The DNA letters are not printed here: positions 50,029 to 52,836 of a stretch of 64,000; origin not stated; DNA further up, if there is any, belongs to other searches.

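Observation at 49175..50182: Secreted pentapeptide-repeat protein translationally coupled between aioA and an aquaglyceroporin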

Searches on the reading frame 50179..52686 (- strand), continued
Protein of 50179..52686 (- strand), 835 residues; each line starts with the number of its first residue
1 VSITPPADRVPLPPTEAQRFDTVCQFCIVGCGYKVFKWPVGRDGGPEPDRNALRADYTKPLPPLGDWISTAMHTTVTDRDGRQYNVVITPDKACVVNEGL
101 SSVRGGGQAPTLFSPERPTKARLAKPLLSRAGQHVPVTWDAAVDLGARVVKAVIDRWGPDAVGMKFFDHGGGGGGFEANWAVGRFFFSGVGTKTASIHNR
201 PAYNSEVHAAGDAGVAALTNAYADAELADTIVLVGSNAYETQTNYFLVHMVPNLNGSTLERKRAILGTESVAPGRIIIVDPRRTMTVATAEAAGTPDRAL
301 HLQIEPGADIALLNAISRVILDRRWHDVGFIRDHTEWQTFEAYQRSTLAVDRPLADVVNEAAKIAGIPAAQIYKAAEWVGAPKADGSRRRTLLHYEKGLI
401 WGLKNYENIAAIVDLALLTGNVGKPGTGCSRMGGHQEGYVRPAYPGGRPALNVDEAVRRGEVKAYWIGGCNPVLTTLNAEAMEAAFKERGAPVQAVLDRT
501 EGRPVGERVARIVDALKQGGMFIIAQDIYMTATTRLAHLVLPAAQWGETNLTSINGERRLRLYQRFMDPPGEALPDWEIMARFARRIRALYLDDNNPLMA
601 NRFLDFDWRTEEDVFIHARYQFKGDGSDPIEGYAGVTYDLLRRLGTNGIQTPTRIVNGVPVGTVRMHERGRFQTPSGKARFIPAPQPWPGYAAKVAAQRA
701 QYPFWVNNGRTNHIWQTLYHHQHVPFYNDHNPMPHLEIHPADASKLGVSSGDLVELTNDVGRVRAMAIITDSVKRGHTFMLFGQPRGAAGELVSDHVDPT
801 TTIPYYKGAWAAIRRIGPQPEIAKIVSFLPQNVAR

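Call 64: search_dna_similar(query=window:50179-52686:-, collection=plasmids, mode=protein, max_rows=25, max_evalue=1e-50)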
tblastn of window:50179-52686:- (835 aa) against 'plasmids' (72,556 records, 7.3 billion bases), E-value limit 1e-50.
Records with a match: 82; places in all: 82; records where one place covers at least 80% of the query: 81.
Best place of each record, by identity: <60% 82.
By first word of the organism name: Ralstonia 17; Burkholderia 9; Thermus 9; Paraburkholderia 6; Caballeronia 3; Sinorhizobium 3; Ensifer 2; Pseudosulfitobacter 2; Embleya 2; Streptomyces 2; and 27 more.
By predicted mobility (MOB-suite, as given by PLSDB): non-mobilizable 64; conjugative 12; mobilizable 6.
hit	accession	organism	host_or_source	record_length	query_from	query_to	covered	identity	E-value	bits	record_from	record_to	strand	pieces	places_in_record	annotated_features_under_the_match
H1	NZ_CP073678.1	Cupriavidus sp. KK10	Isolate,A bacterial consortium from ...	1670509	2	828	99%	45.9%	0e+0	716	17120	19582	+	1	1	none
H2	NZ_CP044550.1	Hydrogenophaga sp. BPS33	-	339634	8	834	99%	45.5%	0e+0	714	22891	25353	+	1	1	arsenate reductase (azurin) large subunit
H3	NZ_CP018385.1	Burkholderia pseudomallei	Homo sapiens,clinical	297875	8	828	98%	45.8%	0e+0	713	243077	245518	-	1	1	arsenate reductase (azurin) large subunit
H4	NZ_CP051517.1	Paraburkholderia aromaticivorans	clean bacterial culture,Alpine forest ...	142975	8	828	98%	45.7%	0e+0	713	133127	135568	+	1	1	arsenate reductase (azurin) large subunit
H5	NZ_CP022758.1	Ralstonia solanacearum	Solanum tuberosum,single cell,Potato ...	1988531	8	828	98%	45.7%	0e+0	712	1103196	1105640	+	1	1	none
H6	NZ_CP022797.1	Ralstonia solanacearum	Solanum tuberosum,single cell,Potato ...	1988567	8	828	98%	45.7%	0e+0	712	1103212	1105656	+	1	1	none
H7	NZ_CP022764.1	Ralstonia solanacearum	Solanum tuberosum,single cell,Potato ...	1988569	8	828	98%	45.7%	0e+0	712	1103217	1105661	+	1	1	none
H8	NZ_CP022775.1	Ralstonia solanacearum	Solanum tuberosum,single cell,Potato ...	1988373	8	828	98%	45.7%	0e+0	712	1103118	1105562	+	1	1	none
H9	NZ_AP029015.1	Ralstonia pseudosolanacearum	-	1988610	8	828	98%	45.7%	0e+0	712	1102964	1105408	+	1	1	none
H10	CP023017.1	Ralstonia solanacearum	Solanum tuberosum,single cell,Potato ...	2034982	8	828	98%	45.7%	0e+0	712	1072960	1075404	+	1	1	arsenate reductase (azurin) large subunit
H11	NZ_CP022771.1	Ralstonia solanacearum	Solanum tuberosum,single cell,Potato ...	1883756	8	828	98%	45.7%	0e+0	712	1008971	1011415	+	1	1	none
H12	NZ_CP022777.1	Ralstonia solanacearum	Solanum tuberosum,single cell,Potato ...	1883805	8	828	98%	45.7%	0e+0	712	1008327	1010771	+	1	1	none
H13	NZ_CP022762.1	Ralstonia solanacearum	Solanum tuberosum,single cell,Potato ...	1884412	8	828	98%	45.7%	0e+0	712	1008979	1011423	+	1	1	none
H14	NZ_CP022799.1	Ralstonia solanacearum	Solanum tuberosum,single cell,Potato ...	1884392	8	828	98%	45.7%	0e+0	712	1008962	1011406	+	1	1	none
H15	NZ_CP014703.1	Ralstonia solanacearum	Solanum tuberosum,cell culture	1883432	8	828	98%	45.7%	0e+0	712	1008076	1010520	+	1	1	none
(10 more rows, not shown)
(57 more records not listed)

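Call 65: search_dna_similar(query=window:50179-52686:-, collection=plasmids, mode=protein, max_rows=45, max_evalue=1e-50, rows=spread)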
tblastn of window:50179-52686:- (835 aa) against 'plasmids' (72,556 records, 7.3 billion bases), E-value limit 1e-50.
Records with a match: 82; places in all: 82; records where one place covers at least 80% of the query: 81.
Best place of each record, by identity: <60% 82.
By first word of the organism name: Ralstonia 17; Burkholderia 9; Thermus 9; Paraburkholderia 6; Caballeronia 3; Sinorhizobium 3; Ensifer 2; Pseudosulfitobacter 2; Embleya 2; Streptomyces 2; and 27 more.
By predicted mobility (MOB-suite, as given by PLSDB): non-mobilizable 64; conjugative 12; mobilizable 6.
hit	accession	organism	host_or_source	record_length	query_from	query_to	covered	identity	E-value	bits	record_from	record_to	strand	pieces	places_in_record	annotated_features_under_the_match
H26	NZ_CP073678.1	Cupriavidus sp. KK10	Isolate,A bacterial consortium from ...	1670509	2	828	99%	45.9%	0e+0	716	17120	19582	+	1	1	none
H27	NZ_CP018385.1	Burkholderia pseudomallei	Homo sapiens,clinical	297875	8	828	98%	45.8%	0e+0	713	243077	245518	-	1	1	arsenate reductase (azurin) large subunit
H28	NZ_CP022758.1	Ralstonia solanacearum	Solanum tuberosum,single cell,Potato ...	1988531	8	828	98%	45.7%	0e+0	712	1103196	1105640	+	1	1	none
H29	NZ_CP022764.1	Ralstonia solanacearum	Solanum tuberosum,single cell,Potato ...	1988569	8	828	98%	45.7%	0e+0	712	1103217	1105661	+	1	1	none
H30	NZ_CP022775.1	Ralstonia solanacearum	Solanum tuberosum,single cell,Potato ...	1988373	8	828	98%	45.7%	0e+0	712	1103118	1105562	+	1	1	none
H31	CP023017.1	Ralstonia solanacearum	Solanum tuberosum,single cell,Potato ...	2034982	8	828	98%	45.7%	0e+0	712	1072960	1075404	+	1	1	arsenate reductase (azurin) large subunit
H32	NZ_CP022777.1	Ralstonia solanacearum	Solanum tuberosum,single cell,Potato ...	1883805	8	828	98%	45.7%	0e+0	712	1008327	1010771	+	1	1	none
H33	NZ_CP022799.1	Ralstonia solanacearum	Solanum tuberosum,single cell,Potato ...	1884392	8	828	98%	45.7%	0e+0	712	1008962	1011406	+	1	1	none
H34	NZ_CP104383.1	Ralstonia pickettii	cell culture,aquaculture water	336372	8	828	98%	45.7%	0e+0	711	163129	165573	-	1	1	arsenate reductase (azurin) large subunit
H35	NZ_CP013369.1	Burkholderia ubonensis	soil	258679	8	833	99%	45.3%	0e+0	714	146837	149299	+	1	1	arsenate reductase (azurin) large subunit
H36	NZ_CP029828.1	Burkholderia sp. JP2-270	sigle cell,rice rhizosphere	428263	8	833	99%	45.3%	0e+0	714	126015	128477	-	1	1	arsenate reductase (azurin) large subunit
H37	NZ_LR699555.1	Paraburkholderia dioscoreae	-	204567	8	828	98%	45.6%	0e+0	716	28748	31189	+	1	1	arsenate reductase (azurin) large subunit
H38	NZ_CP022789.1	Ralstonia solanacearum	Solanum tuberosum,single cell,Potato ...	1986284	8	828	98%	45.5%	0e+0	709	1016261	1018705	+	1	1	none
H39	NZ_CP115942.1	Ralstonia syzygii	Musa sp.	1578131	8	828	98%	45.5%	0e+0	709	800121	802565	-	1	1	none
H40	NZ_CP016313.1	Thermus brockianus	whole organism,environmental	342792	1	832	100%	44.7%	0e+0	696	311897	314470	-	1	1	arsenate reductase (azurin) large subunit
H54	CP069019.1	Pseudosulfitobacter pseudonitzschiae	Skeletonema menzelii,The surface ...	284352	1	828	99%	39.2%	0e+0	592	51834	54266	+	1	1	arsenate reductase (azurin) large subunit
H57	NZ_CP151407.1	Azonexus hydrophilus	metagenomic assembly,groundwater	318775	6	833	99%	30.5%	2e-114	392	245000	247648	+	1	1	arsenate reductase (azurin) large subunit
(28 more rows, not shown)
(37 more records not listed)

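Call 66: get_annotated_region(hit=H54, flank=5000)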
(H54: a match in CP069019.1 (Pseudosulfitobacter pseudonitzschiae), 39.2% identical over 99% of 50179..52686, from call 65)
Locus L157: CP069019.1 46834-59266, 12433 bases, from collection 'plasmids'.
description: Pseudosulfitobacter pseudonitzschiae strain SM26-46 plasmid P1, complete sequence
organism: Pseudosulfitobacter pseudonitzschiae (NCBI taxid 1402135)
taxonomy: Bacteria; Pseudomonadota; Alphaproteobacteria; Rhodobacterales; Roseobacteraceae; Pseudosulfitobacter; Pseudosulfitobacter pseudonitzschiae
host: -; source: Skeletonema menzelii,The surface seawater at the Pearl River Estuary; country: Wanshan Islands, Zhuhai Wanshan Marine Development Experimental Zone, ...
typing (MOB-suite, as given by PLSDB): conjugative; relaxase MOBP; mating-pair formation MPF_T
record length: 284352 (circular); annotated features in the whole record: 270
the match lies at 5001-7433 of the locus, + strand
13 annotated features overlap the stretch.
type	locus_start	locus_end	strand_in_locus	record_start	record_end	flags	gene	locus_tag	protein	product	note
CDS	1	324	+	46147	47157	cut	arsB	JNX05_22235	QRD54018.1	ACR3 family arsenite efflux transporter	-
CDS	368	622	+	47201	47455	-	-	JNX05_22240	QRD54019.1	hypothetical protein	-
CDS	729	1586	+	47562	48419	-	-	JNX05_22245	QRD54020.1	PhnD/SsuA/transferrin family substrate-binding protein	-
CDS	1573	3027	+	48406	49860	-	-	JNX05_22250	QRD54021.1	HAMP domain-containing histidine kinase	-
CDS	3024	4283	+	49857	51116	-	-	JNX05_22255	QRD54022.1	sigma-54-dependent Fis family transcriptional regulator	-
CDS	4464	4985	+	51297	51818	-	-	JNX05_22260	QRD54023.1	arsenate reductase (azurin) small subunit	-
CDS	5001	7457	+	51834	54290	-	-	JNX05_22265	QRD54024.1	arsenate reductase (azurin) large subunit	-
CDS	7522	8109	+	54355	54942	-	-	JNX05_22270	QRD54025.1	nitroreductase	-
CDS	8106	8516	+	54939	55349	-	-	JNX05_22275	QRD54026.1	hypothetical protein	-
CDS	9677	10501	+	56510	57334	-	-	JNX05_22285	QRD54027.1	molybdopterin molybdotransferase MoeA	-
CDS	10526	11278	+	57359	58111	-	-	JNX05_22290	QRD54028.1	sulfite exporter TauE/SafE family protein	-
CDS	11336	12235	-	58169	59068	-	-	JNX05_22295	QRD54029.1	cation transporter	-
CDS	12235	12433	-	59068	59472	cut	-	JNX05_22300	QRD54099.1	OsmC family protein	-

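Call 67: get_annotated_region(hit=H57, flank=5000)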
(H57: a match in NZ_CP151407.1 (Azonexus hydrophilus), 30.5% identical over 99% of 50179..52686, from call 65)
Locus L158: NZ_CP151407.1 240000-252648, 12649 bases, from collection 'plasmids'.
description: Azonexus hydrophilus strain NCP973 plasmid unnamed1, complete sequence
organism: Azonexus hydrophilus (NCBI taxid 418702)
taxonomy: Bacteria; Pseudomonadota; Betaproteobacteria; Rhodocyclales; Azonexaceae; Azonexus; Azonexus hydrophilus
host: -; source: metagenomic assembly,groundwater; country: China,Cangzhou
typing (MOB-suite, as given by PLSDB): non-mobilizable
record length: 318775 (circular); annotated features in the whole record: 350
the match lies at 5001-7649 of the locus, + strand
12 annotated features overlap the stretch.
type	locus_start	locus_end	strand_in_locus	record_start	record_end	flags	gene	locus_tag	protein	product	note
CDS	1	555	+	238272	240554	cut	-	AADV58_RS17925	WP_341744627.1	ATP-binding protein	-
CDS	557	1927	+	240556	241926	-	-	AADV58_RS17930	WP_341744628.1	sigma-54 dependent transcriptional regulator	GO:0006355 - regulation of DNA-templated transcription [Evidence IEA]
CDS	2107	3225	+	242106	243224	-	-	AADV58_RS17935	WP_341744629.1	cytochrome c peroxidase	-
CDS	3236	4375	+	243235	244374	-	-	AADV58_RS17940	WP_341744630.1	cytochrome c peroxidase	-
CDS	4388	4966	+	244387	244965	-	-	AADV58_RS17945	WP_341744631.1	arsenate reductase (azurin) small subunit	-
CDS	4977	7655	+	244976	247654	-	-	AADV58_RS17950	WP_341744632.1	arsenate reductase (azurin) large subunit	-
CDS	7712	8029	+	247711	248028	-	-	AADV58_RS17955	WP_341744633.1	c-type cytochrome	-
CDS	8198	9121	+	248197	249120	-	moaA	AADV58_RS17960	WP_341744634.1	GTP 3',8-cyclase MoaA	GO:0006777 - Mo-molybdopterin cofactor biosynthetic process [Evidence IEA]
CDS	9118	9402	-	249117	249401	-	-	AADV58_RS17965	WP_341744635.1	hypothetical protein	-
CDS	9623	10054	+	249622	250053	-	-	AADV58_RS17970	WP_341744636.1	helix-turn-helix transcriptional regulator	-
CDS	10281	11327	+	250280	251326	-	-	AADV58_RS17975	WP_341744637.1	TnsA endonuclease N-terminal domain-containing protein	-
CDS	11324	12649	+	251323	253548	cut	-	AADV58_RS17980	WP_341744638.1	hypothetical protein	-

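Call 70: search_protein_families(library=ncbifam, proteins=[L041:6381-7322:+, L047:3908-4591:-, L035:5668-6252:+, L047:2632-3804:-, L021:3208-4227:-, L028:1966-2676:+, L050:7598-8641:+, L072:5194-5481:-], max_evalue=0.001)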
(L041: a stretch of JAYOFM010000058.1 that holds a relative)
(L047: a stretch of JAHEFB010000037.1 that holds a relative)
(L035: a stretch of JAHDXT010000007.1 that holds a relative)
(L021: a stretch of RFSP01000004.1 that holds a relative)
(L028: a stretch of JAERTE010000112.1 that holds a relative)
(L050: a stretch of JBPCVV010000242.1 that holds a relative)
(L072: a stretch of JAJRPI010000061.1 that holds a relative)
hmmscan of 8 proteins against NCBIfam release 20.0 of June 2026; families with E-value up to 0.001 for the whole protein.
L041:6381-7322:+ (313 aa): 2 families
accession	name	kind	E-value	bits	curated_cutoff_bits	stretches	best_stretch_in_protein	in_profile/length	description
TIGR00677.1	fadh2_euk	equivalog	5.1e-08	32.6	310.05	1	134-229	123-215/281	methylenetetrahydrofolate reductase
TIGR00676.1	fadh2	equivalog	0.00024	20.6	293.7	1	56-228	39-213/275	methylenetetrahydrofolate reductase [NAD(P)H]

L047:3908-4591:- (227 aa): 0 families

L035:5668-6252:+ (194 aa): 0 families

L047:2632-3804:- (390 aa): 5 families
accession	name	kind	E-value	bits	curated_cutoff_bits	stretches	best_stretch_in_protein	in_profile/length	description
NF004889.0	PRK06252.1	subfamily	8.3e-26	90.8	244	1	138-381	110-336/340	methylcobalamin:coenzyme M methyltransferase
TIGR01463.1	mtaA_cmuA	subfamily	4.7e-23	82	235.4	1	134-379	105-336/340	MtaA/CmuA family methyltransferase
NF040654.1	MtaA_Meth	equivalog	1.5e-17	63.5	400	1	151-381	121-335/337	methylcobamide:CoM methyltransferase MtaA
NF041608.1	methylcob_mtaseMtbA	equivalog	4.5e-14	52.3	600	1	133-380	102-336/339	methylcobamide:CoM methyltransferase MtbA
TIGR01464.1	hemE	equivalog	1.9e-06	27.2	302.95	1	190-377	159-335/338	uroporphyrinogen decarboxylase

L021:3208-4227:- (339 aa): 4 families
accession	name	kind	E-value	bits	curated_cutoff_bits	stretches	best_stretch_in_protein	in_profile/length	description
NF005719.0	PRK07535.1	domain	8.7e-59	198.8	259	1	67-328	12-265/268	methyltetrahydrofolate:corrinoid/iron-sulfur protein methyltransferase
NF040758.1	CODH_ACS_meth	exception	1.4e-24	86.9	370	1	68-317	16-258/261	carbon monoxide dehydrogenase/acetyl-CoA synthase methytransferase subunit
TIGR02082.1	metH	equivalog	1.7e-24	85.6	1010.85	1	75-289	363-586/1182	methionine synthase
NF007024.0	PRK09490.1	equivalog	5.7e-15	54.2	1497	1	87-263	392-573/1234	methionine synthase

L028:1966-2676:+ (236 aa): 15 families
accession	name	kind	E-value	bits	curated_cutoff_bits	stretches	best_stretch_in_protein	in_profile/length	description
TIGR02370.1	pyl_corrinoid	subfamily_domain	5.8e-52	175.9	215.3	1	28-220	4-197/197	methyltransferase cognate corrinoid protein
NF047995.1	corrinoid_MtgC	exception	1.3e-50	171.8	310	1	25-229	7-214/215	glycine betaine-specific corrinoid protein MtgC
NF047996.1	corrin_MtgC_2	exception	2.6e-48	164.3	370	1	30-229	12-211/212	glycine betaine-specific corrinoid protein MtgC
NF041607.1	dimeth_corrin_MtbC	equivalog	8.5e-46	156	350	1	41-226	16-201/203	dimethylamine corrinoid protein MtbC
TIGR02082.1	metH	equivalog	1.1e-31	109.4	1010.85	1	32-232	656-862/1182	methionine synthase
NF040655.1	MtaC_Meth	equivalog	1.5e-29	102.8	420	1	29-233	42-243/253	methanol--corrinoid protein MtaC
NF040669.1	MtaC2_Meth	equivalog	3.5e-27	95.4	450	1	4-232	22-250/267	methanol--corrinoid protein MtaC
NF007024.0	PRK09490.1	equivalog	1.3e-26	92.8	1497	1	37-202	676-844/1234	methionine synthase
NF002612.0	PRK02261.1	equivalog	5.2e-13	48.7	110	1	109-197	5-92/148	methylaspartate mutase subunit S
TIGR01501.1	MthylAspMutase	equivalog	1.6e-11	44.1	135.8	1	109-187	3-81/134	methylaspartate mutase subunit S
NF040743.1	ornith_mutase_E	equivalog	2.3e-09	35.8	800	1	102-229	591-724/730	D-ornithine 4,5-aminomutase subunit OraE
TIGR00640.1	acid_CoA_mut_C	subfamily_domain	1.6e-08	34.6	57.45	1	118-198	13-92/132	methylmalonyl-CoA mutase C-terminal domain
NF052385.1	Lys_5_6_beta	equivalog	7.8e-08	32.3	280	1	135-215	138-222/241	lysine 5,6-aminomutase subunit beta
NF006944.0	PRK09426.1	equivalog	7.9e-05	20.8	876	1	116-198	598-679/721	methylmalonyl-CoA mutase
NF045497.1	IsobCoAmut_IcmF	equivalog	0.00012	20.1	1500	1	110-197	5-91/1076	fused isobutyryl-CoA mutase/GTPase IcmF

L050:7598-8641:+ (347 aa): 5 families
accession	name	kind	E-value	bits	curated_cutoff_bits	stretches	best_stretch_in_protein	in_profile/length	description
NF005718.0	PRK07534.1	equivalog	2.3e-143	477.5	338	1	11-345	2-335/337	betaine--homocysteine S-methyltransferase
NF006396.0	PRK08645.1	equivalog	1.8e-68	231.1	453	1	21-318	9-298/611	bifunctional homocysteine S-methyltransferase/methylenetetrahydrofolate reductase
TIGR02082.1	metH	equivalog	3.7e-44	150.7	1010.85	1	50-317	45-325/1182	methionine synthase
NF007024.0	PRK09490.1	equivalog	8.8e-39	133.1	1497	1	52-322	63-347/1234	methionine synthase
NF007020.0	PRK09485.1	equivalog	5.4e-27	94.6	215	1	15-305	4-304/306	homocysteine S-methyltransferase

L072:5194-5481:- (95 aa): 0 families
